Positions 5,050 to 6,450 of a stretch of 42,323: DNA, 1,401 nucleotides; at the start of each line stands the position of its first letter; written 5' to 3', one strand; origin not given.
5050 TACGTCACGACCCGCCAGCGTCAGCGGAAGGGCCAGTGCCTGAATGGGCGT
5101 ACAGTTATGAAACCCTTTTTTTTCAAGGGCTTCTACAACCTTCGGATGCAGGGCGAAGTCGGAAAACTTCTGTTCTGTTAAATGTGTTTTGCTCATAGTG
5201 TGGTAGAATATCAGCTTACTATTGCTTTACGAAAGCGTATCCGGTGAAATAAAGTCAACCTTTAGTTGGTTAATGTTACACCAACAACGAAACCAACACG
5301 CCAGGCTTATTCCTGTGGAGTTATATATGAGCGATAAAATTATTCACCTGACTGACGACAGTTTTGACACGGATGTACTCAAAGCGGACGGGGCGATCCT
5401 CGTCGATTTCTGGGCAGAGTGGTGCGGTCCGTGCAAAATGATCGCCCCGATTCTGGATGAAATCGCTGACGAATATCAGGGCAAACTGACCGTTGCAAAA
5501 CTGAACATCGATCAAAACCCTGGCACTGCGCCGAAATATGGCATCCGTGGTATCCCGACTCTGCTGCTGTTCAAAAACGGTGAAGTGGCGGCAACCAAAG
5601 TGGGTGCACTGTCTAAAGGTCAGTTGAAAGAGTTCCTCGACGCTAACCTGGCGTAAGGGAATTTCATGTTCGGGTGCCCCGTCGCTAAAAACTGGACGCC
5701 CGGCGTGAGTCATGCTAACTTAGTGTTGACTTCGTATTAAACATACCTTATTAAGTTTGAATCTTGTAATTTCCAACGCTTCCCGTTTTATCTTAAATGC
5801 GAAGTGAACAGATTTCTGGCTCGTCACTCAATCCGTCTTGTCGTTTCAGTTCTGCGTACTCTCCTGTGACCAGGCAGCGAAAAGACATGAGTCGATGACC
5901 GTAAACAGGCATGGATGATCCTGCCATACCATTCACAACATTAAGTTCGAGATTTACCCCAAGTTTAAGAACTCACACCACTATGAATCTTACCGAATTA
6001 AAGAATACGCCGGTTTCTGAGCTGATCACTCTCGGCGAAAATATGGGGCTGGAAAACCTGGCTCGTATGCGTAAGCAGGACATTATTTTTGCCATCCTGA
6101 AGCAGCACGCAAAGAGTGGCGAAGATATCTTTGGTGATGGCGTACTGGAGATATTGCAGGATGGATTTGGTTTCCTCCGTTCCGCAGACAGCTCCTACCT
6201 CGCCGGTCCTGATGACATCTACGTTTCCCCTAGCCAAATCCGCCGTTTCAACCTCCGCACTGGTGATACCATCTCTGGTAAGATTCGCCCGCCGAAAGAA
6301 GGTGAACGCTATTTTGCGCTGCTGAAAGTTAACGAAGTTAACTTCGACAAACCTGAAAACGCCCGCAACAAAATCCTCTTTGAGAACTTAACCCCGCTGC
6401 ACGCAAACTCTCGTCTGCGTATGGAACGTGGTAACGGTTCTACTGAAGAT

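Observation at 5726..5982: rho leader region: 33-codon leader ORF rhoL and long untranslated spacer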

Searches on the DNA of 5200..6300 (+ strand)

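Call 3: search_dna_similar(query=window:5650-6000:+, collection=ecoli_genomes, mode=near, max_rows=15)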
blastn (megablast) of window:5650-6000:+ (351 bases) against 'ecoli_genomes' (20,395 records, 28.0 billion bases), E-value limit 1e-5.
Records with a match: 5426; places in all: 5430; records where one place covers at least 80% of the query: 5426.
Genomes with a match: 5426 of 5426; with a place that covers at least 80% of the query: 5426. Places per genome that has any: lowest 1, median 1, highest 2. On chromosomes: 5429 places; on plasmids: 1.
Best place of each record, by identity: >=99% 5380; 95-99% 46.
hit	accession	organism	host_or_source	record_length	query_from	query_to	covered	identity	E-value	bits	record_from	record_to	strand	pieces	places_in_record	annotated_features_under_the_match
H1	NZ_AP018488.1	Escherichia coli O157:H7 strain PV15-279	Homo sapiens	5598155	1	351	100%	100.0%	0e+0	649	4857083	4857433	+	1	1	rhoL: rho operon leader peptide RhoL | rho: transcription termination factor Rho | trxA: thioredoxin TrxA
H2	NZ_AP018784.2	Escherichia coli strain SK1144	-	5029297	1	351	100%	100.0%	0e+0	649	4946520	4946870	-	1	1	rhoL: rho operon leader peptide RhoL | rho: transcription termination factor Rho | trxA: thioredoxin TrxA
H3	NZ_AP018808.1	Escherichia coli strain E2865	Bos taurus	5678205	1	351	100%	100.0%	0e+0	649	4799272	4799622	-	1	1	rhoL: rho operon leader peptide RhoL | rho: transcription termination factor Rho | trxA: thioredoxin TrxA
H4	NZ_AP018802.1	Escherichia coli strain E2863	Bos taurus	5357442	1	351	100%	100.0%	0e+0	649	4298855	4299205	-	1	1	rhoL: rho operon leader peptide RhoL | rho: transcription termination factor Rho | trxA: thioredoxin TrxA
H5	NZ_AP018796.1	Escherichia coli strain E2855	Bos taurus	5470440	1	351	100%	100.0%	0e+0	649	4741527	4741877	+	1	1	rhoL: rho operon leader peptide RhoL | rho: transcription termination factor Rho | trxA: thioredoxin TrxA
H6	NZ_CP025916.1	Escherichia coli strain 120899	Homo sapiens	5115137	1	351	100%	100.0%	0e+0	649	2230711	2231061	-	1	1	rhoL: rho operon leader peptide RhoL | rho: transcription termination factor Rho | trxA: thioredoxin TrxA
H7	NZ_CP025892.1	Escherichia coli strain 503025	Homo sapiens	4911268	1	351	100%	100.0%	0e+0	649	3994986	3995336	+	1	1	rhoL: rho operon leader peptide RhoL | rho: transcription termination factor Rho | trxA: thioredoxin TrxA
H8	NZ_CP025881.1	Escherichia coli strain 503440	Homo sapiens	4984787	1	351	100%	100.0%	0e+0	649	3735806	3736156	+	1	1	rhoL: rho operon leader peptide RhoL | rho: transcription termination factor Rho | trxA: thioredoxin TrxA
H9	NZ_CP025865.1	Escherichia coli strain 504211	Homo sapiens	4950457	1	351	100%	100.0%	0e+0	649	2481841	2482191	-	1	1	rhoL: rho operon leader peptide RhoL | rho: transcription termination factor Rho | trxA: thioredoxin TrxA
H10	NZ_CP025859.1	Escherichia coli strain 504239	Homo sapiens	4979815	1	351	100%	100.0%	0e+0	649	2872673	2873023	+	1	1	rhoL: rho operon leader peptide RhoL | rho: transcription termination factor Rho | trxA: thioredoxin TrxA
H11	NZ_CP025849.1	Escherichia coli strain 600468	Homo sapiens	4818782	1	351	100%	100.0%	0e+0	649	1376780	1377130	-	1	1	rhoL: rho operon leader peptide RhoL | rho: transcription termination factor Rho | trxA: thioredoxin TrxA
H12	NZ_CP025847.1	Escherichia coli strain 602354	Homo sapiens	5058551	1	351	100%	100.0%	0e+0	649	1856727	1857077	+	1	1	rhoL: rho operon leader peptide RhoL | rho: transcription termination factor Rho | trxA: thioredoxin TrxA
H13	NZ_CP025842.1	Escherichia coli strain 720632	Homo sapiens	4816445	1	351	100%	100.0%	0e+0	649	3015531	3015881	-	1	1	rhoL: rho operon leader peptide RhoL | rho: transcription termination factor Rho | trxA: thioredoxin TrxA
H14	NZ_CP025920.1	Escherichia coli strain 103605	Homo sapiens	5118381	1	351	100%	100.0%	0e+0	649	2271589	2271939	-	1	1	rhoL: rho operon leader peptide RhoL | rho: transcription termination factor Rho | trxA: thioredoxin TrxA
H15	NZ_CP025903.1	Escherichia coli strain 300709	Homo sapiens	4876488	1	351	100%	100.0%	0e+0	649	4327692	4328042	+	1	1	rhoL: rho operon leader peptide RhoL | rho: transcription termination factor Rho | trxA: thioredoxin TrxA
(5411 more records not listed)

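Call 5: search_rna_families(source=window, start=5200, end=6300, threshold=evalue, max_evalue=1)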
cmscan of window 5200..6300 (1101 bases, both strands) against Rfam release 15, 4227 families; matches with E-value up to 1: 2.
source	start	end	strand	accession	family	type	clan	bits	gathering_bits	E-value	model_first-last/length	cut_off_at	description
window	5257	5356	+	RF02773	TrxA_thermometer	Cis-reg; thermoregulator;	-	78.8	58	1.6e-13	1-88/88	no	TrxA 5' UTR thermometer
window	6124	6228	+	RF01734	Fluoride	Cis-reg; riboswitch;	-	14.9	34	0.36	1-64/64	no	Fluoride riboswitch aptamer (crcB RNA motif)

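Call 6: get_annotated_region(hit=H1, flank=1500)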
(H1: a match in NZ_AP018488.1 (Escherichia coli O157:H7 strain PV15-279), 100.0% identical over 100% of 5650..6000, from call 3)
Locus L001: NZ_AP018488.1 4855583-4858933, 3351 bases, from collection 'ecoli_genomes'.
description: Escherichia coli O157:H7 strain PV15-279 chromosome, complete genome
organism: Escherichia coli O157:H7 strain PV15-279 (NCBI taxid 83334)
replicon: chromosome; assembly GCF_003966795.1
host: Homo sapiens; source: -; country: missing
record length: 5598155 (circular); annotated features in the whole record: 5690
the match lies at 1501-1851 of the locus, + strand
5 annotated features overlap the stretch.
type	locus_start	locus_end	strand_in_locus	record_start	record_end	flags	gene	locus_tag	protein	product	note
CDS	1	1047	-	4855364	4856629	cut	rhlB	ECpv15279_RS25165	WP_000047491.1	ATP-dependent RNA helicase RhlB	-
CDS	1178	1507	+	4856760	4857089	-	trxA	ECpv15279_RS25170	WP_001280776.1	thioredoxin TrxA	-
CDS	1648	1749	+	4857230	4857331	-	rhoL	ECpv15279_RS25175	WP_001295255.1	rho operon leader peptide RhoL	-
CDS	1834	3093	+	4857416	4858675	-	rho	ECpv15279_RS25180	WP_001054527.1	transcription termination factor Rho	-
CDS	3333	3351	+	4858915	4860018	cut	wecA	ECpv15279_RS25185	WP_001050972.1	UDP-N-acetylglucosamine--undecaprenyl-phosphate N-acetylglucosaminephosphotransferase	-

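Call 73: search_dna_similar(query=window:5690-5990:+, collection=ecoli_genomes, mode=near, rows=spread, max_rows=30)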
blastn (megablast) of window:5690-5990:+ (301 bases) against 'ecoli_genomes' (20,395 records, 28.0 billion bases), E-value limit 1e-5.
Records with a match: 5426; places in all: 5430; records where one place covers at least 80% of the query: 5426.
Genomes with a match: 5426 of 5426; with a place that covers at least 80% of the query: 5426. Places per genome that has any: lowest 1, median 1, highest 2. On chromosomes: 5429 places; on plasmids: 1.
Best place of each record, by identity: >=99% 5380; 95-99% 46.
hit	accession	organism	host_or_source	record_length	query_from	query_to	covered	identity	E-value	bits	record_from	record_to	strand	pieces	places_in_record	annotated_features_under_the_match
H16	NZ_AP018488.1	Escherichia coli O157:H7 strain PV15-279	Homo sapiens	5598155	1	301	100%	100.0%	2e-155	556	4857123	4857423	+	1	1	rhoL: rho operon leader peptide RhoL | rho: transcription termination factor Rho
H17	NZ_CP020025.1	Escherichia coli strain WB61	Rupornis magnirostris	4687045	1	301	100%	100.0%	2e-155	556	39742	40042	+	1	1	rhoL: rho operon leader peptide RhoL | rho: transcription termination factor Rho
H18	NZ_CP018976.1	Escherichia coli strain Ecol_545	Homo sapiens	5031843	1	301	100%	100.0%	2e-155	556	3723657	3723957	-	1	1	rhoL: rho operon leader peptide RhoL | rho: transcription termination factor Rho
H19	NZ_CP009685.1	Escherichia coli str. K-12 substr. MG1655 strain K-12 ...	ATCC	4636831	1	301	100%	100.0%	2e-155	556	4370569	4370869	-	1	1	rhoL: rho operon leader peptide RhoL | rho: transcription termination factor Rho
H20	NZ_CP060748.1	Escherichia coli strain EC96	Homo sapiens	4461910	1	301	100%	100.0%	2e-155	556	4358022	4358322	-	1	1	rhoL: rho operon leader peptide RhoL | rho: transcription termination factor Rho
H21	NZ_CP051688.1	Escherichia coli strain SCU-387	Homo sapiens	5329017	1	301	100%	100.0%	2e-155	556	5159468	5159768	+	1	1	rhoL: rho operon leader peptide RhoL | rho: transcription termination factor Rho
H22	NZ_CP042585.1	Escherichia coli strain LD91-1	feces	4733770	1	301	100%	100.0%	2e-155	556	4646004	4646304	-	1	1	rhoL: rho operon leader peptide RhoL | rho: transcription termination factor Rho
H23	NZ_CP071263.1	Escherichia coli strain MEI003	Outdoors environment of a veterinary ...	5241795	1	301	100%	100.0%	2e-155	556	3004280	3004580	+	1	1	rhoL: rho operon leader peptide RhoL | rho: transcription termination factor Rho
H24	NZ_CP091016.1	Escherichia coli strain STEC306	mutton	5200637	1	301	100%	100.0%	2e-155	556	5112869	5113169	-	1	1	rhoL: rho operon leader peptide RhoL | rho: transcription termination factor Rho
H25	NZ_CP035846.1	Escherichia coli strain TW10598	Homo sapiens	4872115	1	301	100%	100.0%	2e-155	556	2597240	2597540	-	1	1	rhoL: rho operon leader peptide RhoL | rho: transcription termination factor Rho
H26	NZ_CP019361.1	Escherichia coli strain XH993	Homo sapiens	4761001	1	301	100%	100.0%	2e-155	556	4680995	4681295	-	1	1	rhoL: rho operon leader peptide RhoL | rho: transcription termination factor Rho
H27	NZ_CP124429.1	Escherichia coli strain AVS0051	environmental: river/lake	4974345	1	301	100%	100.0%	2e-155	556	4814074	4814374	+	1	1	rhoL: rho operon leader peptide RhoL | rho: transcription termination factor Rho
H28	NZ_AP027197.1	Escherichia coli strain 02E060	Homo sapiens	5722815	1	301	100%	100.0%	2e-155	556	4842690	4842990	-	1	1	rhoL: rho operon leader peptide RhoL | rho: transcription termination factor Rho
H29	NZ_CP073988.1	Escherichia coli strain MB10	Poultry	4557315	1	301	100%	100.0%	2e-155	556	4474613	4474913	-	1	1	rhoL: rho operon leader peptide RhoL | rho: transcription termination factor Rho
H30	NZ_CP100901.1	Escherichia coli strain ET826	Hoplobatrachus rugulosus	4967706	1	301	100%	100.0%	2e-155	556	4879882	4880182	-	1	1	rhoL: rho operon leader peptide RhoL | rho: transcription termination factor Rho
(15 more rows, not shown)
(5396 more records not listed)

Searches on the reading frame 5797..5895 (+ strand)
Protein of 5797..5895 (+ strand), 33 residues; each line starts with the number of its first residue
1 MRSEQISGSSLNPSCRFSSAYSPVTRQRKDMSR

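Call 7: search_protein_families(proteins=[window:5797-5895:+], library=ncbifam, max_evalue=1)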
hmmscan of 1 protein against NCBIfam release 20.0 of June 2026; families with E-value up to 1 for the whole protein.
seq(33 aa): 1 family
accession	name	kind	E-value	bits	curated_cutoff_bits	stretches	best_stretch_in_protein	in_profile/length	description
NF007433.0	PRK09979.1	equivalog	1.5e-27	95.2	85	1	1-33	1-33/33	rho operon leader peptide RhoL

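Call 64: search_protein_representatives(protein=window:5797-5895:+)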
Query: 33 residues. Proteins with E-value up to 0.001 (for the whole library): 7; up to 1e-10: 1; up to 1e-30: 0. The best 7 are listed.
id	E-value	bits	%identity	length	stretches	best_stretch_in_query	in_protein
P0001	7.7e-13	60.4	97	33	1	1-33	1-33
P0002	4.7e-08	46.3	-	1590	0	-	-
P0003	1.5e-06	41.9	88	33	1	6-30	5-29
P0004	1.1e-05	39.3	68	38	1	3-33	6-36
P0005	8.1e-05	36.8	81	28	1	7-32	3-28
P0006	1.2e-04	36.3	80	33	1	8-32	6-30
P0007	4.0e-04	34.8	95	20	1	14-33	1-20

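Call 66: list_cluster_members(proteins=[window:5797-5895:+, P0003, P0004, P0005, P0006])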
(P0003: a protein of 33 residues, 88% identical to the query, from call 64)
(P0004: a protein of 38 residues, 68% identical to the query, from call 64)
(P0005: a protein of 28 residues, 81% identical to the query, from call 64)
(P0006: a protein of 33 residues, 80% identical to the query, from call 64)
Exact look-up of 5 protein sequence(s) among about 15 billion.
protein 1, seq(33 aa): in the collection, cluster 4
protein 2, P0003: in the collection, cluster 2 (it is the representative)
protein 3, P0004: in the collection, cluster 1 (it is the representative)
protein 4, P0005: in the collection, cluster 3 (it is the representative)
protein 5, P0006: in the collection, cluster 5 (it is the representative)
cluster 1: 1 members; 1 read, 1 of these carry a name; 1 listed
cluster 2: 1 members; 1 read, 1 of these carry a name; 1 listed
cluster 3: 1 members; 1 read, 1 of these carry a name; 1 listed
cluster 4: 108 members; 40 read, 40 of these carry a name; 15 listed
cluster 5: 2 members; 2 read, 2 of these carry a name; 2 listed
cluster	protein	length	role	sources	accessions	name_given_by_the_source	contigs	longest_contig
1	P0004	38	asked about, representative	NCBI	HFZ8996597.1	TPA: rho operon leader peptide [Citrobacter freundii]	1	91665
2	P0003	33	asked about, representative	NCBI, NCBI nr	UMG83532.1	rho operon leader peptide [Klebsiella pneumoniae]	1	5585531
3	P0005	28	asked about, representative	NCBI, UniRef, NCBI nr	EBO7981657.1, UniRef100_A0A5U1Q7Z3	rho operon leader peptide [Salmonella enterica] | Rho operon leader peptide n=1 Tax=Salmonella enterica TaxID=28901 RepID=A0A5U1Q7Z3_SALER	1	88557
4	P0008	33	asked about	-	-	rho operon leader peptide RhoL [Escherichia coli] | rho operon leader peptide n=40 Tax=Enterobacteriaceae TaxID=543 RepID=LPRH_ECOLI | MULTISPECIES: rho operon leader peptide RhoL [Bacteria]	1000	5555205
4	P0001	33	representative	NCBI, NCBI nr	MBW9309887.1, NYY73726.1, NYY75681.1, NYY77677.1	rho operon leader peptide [Escherichia coli] | rho operon leader peptide rhoL [Escherichia coli]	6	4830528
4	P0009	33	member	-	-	rho operon leader peptide RhoL [Escherichia coli] | Rho operon leader peptide RhoL n=1 Tax=Escherichia coli TaxID=562 RepID=A0AAN5FDW5_ECOLX | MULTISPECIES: rho operon leader peptide RhoL [Enterobacteriaceae]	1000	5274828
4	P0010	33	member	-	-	rho operon leader peptide RhoL [Escherichia coli]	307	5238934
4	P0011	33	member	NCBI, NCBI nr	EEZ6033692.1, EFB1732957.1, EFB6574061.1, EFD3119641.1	rho operon leader peptide RhoL [Escherichia coli]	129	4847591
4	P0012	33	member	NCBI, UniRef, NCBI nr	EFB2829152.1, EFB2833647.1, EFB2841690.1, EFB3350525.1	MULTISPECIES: rho operon leader peptide RhoL [Escherichia] | Rho operon leader peptide RhoL n=1 Tax=Escherichia ruysiae TaxID=2608867 ...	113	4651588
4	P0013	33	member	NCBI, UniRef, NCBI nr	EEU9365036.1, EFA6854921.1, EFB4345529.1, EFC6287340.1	rho operon leader peptide RhoL [Escherichia coli] | Rho operon leader peptide n=2 Tax=Shigella TaxID=620 RepID=A0A1S9JD21_SHIBO | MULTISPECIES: rho operon leader peptide RhoL [Enterobacteriaceae]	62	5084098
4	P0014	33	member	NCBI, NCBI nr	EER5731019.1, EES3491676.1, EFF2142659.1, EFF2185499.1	rho operon leader peptide RhoL [Escherichia coli]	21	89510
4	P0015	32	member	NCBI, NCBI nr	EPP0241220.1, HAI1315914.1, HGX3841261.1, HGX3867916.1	rho operon leader peptide RhoL [Escherichia fergusonii]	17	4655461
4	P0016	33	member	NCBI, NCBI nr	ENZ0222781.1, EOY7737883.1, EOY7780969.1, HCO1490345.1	rho operon leader peptide rhoL [Escherichia coli]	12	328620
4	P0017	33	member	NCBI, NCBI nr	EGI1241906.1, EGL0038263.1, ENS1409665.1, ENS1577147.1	rho operon leader peptide RhoL [Escherichia coli]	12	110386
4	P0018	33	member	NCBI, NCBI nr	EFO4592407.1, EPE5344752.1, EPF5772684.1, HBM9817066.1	TPA: rho operon leader peptide RhoL [Escherichia coli] | rho operon leader peptide RhoL [Escherichia coli]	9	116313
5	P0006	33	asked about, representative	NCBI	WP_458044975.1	hypothetical protein [Phytobacter sp. AG2a]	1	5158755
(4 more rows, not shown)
